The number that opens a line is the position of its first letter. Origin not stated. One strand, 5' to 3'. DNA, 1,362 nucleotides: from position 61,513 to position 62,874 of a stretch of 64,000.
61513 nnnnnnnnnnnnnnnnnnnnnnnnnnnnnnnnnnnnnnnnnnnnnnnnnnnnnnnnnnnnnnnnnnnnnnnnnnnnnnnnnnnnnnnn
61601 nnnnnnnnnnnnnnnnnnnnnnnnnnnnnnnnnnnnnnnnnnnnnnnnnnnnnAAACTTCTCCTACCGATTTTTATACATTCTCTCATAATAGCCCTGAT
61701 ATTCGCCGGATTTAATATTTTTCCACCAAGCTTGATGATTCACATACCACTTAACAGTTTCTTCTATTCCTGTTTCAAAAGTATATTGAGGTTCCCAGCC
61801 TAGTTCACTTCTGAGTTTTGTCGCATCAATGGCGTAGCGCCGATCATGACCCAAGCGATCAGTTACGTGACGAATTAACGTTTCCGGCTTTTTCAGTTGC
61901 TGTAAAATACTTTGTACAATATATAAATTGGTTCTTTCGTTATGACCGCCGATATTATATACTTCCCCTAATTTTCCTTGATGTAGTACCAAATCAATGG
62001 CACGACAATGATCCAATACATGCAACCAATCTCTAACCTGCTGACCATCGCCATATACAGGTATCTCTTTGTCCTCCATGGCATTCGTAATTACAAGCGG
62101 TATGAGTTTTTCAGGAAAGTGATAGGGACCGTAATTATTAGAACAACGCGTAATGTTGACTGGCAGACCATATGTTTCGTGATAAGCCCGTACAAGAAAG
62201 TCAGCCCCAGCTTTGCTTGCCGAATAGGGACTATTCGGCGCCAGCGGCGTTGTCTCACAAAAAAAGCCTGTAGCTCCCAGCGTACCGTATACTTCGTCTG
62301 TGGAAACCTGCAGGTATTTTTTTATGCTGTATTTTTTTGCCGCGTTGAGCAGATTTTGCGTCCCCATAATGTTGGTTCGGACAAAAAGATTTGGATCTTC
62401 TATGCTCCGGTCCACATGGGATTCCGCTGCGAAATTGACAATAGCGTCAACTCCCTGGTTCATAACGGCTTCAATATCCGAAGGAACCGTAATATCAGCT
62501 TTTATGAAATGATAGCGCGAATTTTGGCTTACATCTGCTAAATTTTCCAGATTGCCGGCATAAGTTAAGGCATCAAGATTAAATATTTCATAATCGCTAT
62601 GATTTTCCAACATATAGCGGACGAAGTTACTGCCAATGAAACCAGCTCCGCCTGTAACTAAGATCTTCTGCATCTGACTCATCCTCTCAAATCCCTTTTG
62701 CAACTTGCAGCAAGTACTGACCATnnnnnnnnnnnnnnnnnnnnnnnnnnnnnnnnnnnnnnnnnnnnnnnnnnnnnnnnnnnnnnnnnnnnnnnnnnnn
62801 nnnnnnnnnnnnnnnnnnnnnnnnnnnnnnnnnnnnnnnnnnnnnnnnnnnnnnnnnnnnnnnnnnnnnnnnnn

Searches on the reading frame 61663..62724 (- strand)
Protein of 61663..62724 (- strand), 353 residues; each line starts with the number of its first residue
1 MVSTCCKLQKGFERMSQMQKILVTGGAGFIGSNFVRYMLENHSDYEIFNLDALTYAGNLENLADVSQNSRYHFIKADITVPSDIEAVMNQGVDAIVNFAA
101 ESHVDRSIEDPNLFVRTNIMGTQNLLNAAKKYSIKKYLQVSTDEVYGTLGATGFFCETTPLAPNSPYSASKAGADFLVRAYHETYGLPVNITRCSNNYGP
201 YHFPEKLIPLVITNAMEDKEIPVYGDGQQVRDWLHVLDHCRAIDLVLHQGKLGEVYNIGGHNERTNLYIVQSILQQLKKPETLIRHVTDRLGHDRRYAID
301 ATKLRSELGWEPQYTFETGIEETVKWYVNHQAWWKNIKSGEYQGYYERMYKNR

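Call 10: search_protein_families(library=pfam, proteins=[window:61663-62724:-], max_evalue=0.001)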
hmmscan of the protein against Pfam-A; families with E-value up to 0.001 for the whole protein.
window:61663-62724:- (353 aa): 9 families
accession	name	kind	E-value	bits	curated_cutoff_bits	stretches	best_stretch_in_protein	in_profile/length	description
PF16363.11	GDP_Man_Dehyd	-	1.9e-92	310.7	27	1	22-323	1-332/332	GDP-mannose 4,6 dehydratase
PF01370.27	Epimerase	-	2.9e-72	243.4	20.9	1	21-259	1-240/240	NAD dependent epimerase/dehydratase family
PF01073.25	3Beta_HSD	-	1.2e-17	64.3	22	1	22-236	1-218/280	3-beta hydroxysteroid dehydrogenase/isomerase family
PF02719.21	Polysacc_synt_2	-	3.3e-16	59.8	20.2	1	21-159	1-148/293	Polysaccharide biosynthesis protein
PF07993.18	NAD_binding_4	-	1.2e-15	57.9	20.1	1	23-196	1-206/258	Male sterility protein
PF04321.23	RmlD_sub_bind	-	3.5e-15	56.3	27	1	20-287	2-241/287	RmlD substrate binding domain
PF13460.12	NAD_binding_10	-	9.3e-09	35.8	27.2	1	25-179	1-132/184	NAD(P)H-binding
PF00106.31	adh_short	-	3.3e-06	27.2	26.6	1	20-185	2-167/195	short chain dehydrogenase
PF05368.20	NmrA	-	0.0003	20.9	27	1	19-138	3-103/298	NmrA-like family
